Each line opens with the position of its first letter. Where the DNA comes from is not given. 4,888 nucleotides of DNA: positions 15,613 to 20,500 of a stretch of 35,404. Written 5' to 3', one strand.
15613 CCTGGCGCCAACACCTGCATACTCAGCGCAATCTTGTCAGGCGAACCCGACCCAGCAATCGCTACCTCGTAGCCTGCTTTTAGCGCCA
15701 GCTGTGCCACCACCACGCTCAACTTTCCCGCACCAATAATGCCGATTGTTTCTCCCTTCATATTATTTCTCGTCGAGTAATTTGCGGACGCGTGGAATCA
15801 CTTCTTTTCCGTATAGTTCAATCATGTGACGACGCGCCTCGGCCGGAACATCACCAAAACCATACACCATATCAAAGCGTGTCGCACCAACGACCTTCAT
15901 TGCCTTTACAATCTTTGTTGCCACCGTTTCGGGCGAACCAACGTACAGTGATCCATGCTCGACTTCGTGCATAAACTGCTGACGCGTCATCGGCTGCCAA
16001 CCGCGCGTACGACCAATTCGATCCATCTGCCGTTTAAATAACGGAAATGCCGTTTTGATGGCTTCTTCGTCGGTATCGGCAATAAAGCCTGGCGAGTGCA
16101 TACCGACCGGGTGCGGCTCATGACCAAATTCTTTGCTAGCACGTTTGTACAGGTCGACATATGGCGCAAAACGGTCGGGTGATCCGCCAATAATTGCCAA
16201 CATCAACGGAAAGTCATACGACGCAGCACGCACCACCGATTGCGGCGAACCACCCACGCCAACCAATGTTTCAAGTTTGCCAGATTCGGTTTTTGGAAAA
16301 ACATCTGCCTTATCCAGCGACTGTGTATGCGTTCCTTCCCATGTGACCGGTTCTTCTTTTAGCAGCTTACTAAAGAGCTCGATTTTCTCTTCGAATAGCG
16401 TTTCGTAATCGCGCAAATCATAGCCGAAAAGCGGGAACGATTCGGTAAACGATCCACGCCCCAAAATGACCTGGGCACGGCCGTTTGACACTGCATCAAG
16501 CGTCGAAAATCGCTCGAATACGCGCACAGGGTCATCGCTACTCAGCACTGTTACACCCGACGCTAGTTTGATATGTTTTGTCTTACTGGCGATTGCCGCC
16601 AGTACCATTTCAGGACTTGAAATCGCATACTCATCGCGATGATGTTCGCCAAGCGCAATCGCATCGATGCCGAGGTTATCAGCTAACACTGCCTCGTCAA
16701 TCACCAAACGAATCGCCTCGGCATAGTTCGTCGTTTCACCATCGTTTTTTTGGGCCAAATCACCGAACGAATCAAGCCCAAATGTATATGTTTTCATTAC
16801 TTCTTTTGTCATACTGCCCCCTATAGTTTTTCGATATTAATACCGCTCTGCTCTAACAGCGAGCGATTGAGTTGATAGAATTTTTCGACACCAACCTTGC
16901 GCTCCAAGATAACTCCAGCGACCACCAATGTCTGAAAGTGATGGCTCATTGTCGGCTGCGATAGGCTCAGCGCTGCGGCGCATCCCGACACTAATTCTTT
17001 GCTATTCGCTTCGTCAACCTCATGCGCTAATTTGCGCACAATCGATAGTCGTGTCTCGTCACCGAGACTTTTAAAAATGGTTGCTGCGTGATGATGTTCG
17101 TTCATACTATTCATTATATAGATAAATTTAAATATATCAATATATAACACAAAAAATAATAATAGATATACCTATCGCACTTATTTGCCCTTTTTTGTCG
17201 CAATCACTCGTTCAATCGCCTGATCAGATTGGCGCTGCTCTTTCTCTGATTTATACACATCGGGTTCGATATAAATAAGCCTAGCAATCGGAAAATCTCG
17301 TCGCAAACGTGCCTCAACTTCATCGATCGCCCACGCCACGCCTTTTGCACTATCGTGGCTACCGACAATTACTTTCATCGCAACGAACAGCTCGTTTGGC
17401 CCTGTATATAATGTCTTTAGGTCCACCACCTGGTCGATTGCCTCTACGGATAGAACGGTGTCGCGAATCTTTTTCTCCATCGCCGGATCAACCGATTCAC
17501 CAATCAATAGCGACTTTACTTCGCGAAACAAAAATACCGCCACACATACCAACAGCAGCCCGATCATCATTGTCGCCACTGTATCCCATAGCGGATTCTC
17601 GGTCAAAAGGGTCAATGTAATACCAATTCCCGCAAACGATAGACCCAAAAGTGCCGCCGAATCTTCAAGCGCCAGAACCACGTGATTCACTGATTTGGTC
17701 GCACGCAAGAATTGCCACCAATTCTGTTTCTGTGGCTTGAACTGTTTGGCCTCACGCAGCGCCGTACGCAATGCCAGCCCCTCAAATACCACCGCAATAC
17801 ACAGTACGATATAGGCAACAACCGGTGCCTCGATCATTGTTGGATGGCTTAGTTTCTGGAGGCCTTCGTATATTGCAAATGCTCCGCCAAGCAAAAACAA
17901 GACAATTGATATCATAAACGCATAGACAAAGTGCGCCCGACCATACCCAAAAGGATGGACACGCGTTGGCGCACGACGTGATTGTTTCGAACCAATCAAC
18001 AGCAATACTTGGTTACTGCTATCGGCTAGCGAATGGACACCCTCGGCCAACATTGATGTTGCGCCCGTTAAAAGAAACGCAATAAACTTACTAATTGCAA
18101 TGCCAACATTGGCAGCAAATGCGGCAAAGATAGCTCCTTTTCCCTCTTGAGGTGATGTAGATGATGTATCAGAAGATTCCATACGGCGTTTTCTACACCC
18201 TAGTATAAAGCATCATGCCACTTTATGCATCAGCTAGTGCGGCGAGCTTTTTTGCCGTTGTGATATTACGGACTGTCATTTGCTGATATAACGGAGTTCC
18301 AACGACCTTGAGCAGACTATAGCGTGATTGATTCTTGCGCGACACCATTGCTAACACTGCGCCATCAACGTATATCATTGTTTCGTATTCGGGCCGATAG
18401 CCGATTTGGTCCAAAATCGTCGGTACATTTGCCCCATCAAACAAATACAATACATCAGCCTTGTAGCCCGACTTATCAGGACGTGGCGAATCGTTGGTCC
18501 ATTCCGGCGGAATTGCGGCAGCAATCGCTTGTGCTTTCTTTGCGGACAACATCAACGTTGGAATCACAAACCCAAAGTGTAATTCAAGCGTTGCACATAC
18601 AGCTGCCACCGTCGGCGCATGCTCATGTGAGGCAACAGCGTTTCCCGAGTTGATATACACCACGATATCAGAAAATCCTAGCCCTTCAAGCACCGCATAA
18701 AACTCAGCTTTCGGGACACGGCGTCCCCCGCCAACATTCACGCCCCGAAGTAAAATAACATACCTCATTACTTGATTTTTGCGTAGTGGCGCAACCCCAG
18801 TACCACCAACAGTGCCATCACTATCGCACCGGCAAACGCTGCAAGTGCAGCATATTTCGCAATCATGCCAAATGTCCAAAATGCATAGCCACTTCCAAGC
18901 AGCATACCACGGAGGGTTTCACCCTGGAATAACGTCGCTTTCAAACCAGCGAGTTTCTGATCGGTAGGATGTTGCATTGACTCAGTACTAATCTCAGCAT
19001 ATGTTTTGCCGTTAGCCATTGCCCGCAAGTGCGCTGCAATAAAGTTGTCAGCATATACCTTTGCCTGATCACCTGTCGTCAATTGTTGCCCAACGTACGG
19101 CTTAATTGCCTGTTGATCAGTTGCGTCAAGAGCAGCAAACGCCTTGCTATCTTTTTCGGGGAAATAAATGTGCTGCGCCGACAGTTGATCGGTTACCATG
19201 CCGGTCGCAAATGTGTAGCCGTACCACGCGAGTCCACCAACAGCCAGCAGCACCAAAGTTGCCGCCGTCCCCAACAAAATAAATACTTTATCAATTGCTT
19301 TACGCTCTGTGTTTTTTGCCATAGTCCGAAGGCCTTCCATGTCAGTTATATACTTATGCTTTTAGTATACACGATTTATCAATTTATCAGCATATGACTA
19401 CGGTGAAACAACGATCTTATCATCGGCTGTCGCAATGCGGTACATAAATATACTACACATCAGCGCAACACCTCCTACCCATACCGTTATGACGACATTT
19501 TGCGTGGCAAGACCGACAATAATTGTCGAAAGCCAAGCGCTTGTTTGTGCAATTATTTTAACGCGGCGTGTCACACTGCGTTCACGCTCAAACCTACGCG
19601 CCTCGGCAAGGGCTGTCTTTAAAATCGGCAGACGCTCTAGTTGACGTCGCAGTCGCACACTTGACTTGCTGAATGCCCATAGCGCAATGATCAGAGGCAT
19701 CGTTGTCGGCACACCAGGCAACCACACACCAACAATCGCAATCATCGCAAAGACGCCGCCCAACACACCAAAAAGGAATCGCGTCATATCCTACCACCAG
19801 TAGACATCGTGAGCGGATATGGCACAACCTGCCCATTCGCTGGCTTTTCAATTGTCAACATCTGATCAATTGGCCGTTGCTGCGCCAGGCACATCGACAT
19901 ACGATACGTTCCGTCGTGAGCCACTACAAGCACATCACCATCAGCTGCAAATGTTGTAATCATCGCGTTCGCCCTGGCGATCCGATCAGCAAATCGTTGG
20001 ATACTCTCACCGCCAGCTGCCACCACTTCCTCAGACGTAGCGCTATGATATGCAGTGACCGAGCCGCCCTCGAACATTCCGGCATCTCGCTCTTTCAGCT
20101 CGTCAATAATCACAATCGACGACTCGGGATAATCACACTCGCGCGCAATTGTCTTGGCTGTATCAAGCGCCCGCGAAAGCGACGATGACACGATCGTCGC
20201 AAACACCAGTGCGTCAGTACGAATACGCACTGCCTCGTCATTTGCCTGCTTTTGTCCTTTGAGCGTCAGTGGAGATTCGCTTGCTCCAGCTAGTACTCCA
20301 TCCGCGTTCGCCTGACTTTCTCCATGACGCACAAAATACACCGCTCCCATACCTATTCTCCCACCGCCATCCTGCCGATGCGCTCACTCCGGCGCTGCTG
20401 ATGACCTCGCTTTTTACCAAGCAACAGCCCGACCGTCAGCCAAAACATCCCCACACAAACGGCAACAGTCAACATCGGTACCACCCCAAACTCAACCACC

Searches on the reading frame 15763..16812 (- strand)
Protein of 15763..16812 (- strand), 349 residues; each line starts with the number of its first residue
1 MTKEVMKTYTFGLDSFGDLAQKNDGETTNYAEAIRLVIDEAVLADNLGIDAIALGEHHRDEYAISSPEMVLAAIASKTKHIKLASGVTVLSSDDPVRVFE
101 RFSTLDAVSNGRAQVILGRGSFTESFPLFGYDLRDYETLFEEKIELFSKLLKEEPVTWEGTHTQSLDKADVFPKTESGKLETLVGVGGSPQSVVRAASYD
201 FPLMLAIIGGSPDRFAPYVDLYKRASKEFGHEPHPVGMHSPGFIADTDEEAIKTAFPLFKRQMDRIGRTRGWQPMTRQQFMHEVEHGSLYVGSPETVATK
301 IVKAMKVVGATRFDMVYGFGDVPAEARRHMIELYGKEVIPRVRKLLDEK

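Call 75: search_protein_families(library=pfam, proteins=[window:15763-16812:-], max_evalue=0.001)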
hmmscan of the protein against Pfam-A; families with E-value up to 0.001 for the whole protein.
window:15763-16812:- (349 aa): 1 family
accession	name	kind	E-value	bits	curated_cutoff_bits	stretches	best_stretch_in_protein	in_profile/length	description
PF00296.26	Bac_luciferase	-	6.9e-48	164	27.9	1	23-305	11-307/314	Luciferase-like monooxygenase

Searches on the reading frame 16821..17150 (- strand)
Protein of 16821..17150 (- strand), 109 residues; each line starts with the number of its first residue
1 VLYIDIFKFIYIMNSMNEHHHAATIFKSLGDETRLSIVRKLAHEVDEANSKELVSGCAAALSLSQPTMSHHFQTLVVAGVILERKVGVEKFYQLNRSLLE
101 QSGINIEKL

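Call 75: search_protein_families(library=pfam, proteins=[window:16821-17150:-], max_evalue=0.001)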
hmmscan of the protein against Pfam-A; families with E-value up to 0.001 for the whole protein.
window:16821-17150:- (109 aa): 2 families
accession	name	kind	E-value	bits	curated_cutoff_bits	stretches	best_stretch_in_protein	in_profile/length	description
PF01022.26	HTH_5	-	3.2e-07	30.5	22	1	31-81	1-45/47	Bacterial regulatory protein, arsR family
PF12840.13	HTH_20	-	3.2e-06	27.4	27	1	29-82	1-49/51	Helix-turn-helix domain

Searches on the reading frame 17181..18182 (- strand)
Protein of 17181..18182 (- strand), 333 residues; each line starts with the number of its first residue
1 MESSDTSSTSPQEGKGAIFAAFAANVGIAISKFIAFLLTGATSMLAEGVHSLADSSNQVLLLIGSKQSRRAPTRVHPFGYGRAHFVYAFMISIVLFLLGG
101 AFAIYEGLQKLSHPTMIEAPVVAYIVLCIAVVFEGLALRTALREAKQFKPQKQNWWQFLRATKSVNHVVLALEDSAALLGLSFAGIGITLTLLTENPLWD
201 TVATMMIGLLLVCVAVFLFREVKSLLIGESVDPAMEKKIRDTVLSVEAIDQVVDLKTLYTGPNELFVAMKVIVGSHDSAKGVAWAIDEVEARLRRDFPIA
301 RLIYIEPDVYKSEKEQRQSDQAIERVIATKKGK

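Call 75: search_protein_families(library=pfam, proteins=[window:17181-18182:-], max_evalue=0.001)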
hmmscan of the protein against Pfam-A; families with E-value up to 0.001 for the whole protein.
window:17181-18182:- (333 aa): 2 families
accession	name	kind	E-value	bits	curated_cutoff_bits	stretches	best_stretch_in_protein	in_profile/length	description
PF01545.26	Cation_efflux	-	2.4e-39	135.6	26.6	1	18-226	1-197/198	Cation efflux family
PF16916.11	ZT_dimer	-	2.3e-06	28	26.7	1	232-307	2-77/78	Dimerisation domain of Zinc Transporter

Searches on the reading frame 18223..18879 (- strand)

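Call 75: search_protein_families(library=pfam, proteins=[window:18223-18879:-], max_evalue=0.001)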
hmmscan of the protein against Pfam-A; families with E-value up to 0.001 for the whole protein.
window:18223-18879:- (218 aa): 1 family
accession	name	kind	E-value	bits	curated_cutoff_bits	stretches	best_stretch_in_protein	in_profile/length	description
PF08002.16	DUF1697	-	8e-23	81.8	24.4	1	38-169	1-129/137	Protein of unknown function (DUF1697)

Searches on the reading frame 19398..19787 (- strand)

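Call 74: search_protein_families(library=pfam, proteins=[window:19398-19787:-], max_evalue=0.001)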
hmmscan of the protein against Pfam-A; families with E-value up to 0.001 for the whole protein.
window:19398-19787:- (129 aa): 1 family
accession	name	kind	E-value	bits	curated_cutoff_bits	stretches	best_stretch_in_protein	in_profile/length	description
PF04304.18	DUF454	-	3.6e-20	72.5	35.1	1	3-119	1-114/115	Protein of unknown function (DUF454)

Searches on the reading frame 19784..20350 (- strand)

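Call 74: search_protein_families(library=pfam, proteins=[window:19784-20350:-], max_evalue=0.001)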
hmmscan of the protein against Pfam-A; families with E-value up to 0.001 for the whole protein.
window:19784-20350:- (188 aa): 1 family
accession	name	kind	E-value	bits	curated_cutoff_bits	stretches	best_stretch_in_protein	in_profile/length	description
PF00300.27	His_Phos_1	-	2.4e-30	106.1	21.7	1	4-173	1-174/194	Histidine phosphatase superfamily (branch 1)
